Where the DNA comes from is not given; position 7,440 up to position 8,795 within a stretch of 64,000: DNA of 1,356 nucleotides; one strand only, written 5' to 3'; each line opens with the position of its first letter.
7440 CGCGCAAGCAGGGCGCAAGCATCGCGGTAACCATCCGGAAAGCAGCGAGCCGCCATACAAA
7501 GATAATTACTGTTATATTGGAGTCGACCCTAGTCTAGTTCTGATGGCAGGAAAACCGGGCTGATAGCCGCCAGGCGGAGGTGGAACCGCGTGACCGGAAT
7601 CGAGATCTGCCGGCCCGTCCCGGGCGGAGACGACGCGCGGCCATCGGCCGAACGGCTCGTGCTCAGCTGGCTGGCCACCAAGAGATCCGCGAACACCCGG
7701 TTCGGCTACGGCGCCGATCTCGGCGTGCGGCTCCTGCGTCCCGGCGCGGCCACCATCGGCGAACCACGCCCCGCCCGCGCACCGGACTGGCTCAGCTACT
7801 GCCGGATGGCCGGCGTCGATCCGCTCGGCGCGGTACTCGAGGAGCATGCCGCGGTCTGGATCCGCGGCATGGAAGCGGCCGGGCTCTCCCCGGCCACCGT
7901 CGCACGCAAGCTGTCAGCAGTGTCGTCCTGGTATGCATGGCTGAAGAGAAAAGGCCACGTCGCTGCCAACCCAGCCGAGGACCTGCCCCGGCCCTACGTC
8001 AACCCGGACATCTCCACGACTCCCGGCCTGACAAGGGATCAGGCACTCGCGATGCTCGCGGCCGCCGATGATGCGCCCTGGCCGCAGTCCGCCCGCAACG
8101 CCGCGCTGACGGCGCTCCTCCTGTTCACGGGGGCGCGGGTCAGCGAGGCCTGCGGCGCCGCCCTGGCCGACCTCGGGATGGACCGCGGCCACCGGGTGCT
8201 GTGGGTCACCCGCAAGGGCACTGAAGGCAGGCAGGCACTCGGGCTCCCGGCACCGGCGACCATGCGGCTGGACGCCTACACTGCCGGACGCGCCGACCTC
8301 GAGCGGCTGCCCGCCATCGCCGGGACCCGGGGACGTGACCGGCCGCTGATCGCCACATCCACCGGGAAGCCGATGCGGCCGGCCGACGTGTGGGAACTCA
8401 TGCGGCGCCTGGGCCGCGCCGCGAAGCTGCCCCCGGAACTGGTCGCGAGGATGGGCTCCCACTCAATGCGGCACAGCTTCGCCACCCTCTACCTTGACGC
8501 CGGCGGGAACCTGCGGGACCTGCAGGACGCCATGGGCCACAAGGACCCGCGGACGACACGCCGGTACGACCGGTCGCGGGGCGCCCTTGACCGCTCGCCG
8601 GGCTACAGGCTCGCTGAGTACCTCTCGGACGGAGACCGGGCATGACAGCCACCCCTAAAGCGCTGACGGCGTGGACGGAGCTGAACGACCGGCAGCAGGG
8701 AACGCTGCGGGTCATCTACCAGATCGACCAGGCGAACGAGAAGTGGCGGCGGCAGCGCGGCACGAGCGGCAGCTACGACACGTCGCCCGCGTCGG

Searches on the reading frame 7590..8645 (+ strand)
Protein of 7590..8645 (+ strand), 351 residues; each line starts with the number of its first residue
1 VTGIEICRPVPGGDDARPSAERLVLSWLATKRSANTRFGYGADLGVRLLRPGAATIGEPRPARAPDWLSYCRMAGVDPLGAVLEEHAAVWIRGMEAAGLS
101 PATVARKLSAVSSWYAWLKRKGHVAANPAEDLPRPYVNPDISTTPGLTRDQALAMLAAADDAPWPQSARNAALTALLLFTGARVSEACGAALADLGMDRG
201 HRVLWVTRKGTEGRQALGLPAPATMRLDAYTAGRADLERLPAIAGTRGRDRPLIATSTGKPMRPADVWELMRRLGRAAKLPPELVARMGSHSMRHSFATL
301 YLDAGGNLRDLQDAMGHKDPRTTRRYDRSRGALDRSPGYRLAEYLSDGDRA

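Call 85: search_protein_families(library=pfam, proteins=[window:7590-8645:+], max_evalue=0.001)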
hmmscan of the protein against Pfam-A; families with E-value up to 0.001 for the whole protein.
window:7590-8645:+ (351 aa): 2 families
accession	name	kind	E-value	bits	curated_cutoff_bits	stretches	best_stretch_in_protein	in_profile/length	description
PF00589.27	Phage_integrase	-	2.4e-24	86.5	27.1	1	147-329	3-168/172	Phage integrase family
PF02899.23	Phage_int_SAM_1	-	6e-05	23.7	22.3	1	84-122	45-83/83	Phage integrase, N-terminal SAM-like domain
